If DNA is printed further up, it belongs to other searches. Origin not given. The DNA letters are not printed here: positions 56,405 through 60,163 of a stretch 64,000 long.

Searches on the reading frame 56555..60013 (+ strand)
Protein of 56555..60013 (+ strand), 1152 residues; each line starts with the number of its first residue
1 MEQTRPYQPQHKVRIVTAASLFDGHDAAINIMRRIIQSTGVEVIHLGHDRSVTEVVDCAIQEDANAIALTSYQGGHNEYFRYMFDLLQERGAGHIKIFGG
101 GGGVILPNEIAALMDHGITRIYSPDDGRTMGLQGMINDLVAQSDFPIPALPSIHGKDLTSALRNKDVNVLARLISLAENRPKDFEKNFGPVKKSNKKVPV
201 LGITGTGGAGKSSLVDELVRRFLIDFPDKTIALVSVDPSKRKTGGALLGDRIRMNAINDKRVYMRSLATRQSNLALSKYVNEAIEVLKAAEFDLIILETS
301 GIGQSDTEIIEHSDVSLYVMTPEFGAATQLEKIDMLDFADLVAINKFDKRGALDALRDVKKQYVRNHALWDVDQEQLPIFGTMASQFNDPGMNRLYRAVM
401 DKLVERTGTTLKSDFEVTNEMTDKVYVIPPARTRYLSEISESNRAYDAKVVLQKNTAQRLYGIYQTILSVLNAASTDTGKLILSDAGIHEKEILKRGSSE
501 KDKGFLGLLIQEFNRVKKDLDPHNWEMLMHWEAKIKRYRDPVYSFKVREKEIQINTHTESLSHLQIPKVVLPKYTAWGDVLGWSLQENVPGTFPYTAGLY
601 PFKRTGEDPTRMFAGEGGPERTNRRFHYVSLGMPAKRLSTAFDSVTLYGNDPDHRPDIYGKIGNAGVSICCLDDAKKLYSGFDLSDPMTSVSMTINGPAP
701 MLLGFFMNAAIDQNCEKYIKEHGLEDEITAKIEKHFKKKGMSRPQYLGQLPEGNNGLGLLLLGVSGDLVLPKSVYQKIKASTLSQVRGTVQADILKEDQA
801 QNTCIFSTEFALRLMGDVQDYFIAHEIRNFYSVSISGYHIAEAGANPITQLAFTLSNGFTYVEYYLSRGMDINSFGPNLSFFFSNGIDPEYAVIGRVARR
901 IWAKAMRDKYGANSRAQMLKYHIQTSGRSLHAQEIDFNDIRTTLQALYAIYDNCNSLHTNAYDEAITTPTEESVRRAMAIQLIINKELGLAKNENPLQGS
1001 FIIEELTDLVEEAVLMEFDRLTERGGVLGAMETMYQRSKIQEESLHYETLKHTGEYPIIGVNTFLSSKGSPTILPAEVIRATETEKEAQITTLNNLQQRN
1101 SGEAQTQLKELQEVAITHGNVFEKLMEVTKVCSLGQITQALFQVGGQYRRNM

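Call 70: search_protein_families(library=pfam, proteins=[window:56555-60013:+])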
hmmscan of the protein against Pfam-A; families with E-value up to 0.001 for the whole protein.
window:56555-60013:+ (1152 aa): 4 families
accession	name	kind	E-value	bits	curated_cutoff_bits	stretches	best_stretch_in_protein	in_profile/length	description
PF01642.28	MM_CoA_mutase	-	8.5e-116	387.9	22.1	2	779-1144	148-510/512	Methylmalonyl-CoA mutase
PF03308.22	MeaB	-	2.6e-40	138.6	23.1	1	170-401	1-233/273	Methylmalonyl Co-A mutase-associated GTPase MeaB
PF02310.24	B12-binding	-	4.6e-11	43.1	32.1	1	14-107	2-95/121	B12 binding domain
PF02492.25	cobW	-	2.3e-06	27.7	20.7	1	199-362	1-168/180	CobW/HypB/UreG, nucleotide-binding domain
